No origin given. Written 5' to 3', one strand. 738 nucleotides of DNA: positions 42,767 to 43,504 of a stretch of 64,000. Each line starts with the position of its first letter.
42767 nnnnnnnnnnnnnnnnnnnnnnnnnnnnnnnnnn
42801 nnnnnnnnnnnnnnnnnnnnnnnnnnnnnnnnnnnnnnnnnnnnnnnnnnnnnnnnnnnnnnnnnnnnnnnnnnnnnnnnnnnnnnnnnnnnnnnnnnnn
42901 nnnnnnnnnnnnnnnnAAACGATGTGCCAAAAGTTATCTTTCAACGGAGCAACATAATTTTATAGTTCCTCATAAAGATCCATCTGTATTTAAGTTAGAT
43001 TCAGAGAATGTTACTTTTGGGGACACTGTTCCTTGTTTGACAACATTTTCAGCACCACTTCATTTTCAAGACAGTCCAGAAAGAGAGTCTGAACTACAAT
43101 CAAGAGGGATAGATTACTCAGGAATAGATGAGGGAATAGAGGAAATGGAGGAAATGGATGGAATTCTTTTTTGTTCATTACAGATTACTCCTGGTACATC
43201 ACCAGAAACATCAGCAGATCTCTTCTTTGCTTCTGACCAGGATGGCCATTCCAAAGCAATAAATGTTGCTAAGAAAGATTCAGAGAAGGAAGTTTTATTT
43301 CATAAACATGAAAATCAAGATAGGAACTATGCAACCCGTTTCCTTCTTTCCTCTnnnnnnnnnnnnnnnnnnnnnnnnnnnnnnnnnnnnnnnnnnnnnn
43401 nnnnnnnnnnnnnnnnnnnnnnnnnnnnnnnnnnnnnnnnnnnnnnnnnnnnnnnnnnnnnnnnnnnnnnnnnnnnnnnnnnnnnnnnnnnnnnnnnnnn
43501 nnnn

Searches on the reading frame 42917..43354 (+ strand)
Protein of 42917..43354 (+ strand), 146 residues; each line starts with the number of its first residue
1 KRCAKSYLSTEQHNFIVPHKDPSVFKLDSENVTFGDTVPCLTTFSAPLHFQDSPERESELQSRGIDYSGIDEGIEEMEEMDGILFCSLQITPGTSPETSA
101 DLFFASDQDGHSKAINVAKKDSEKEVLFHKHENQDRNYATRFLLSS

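Call 55: find_homologous_proteins(query=window:42917-43354:+, max_evalue=0.00001)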
Query seq(146 aa): 5 candidates shared short words with the query, none scored E <= 0.00001.
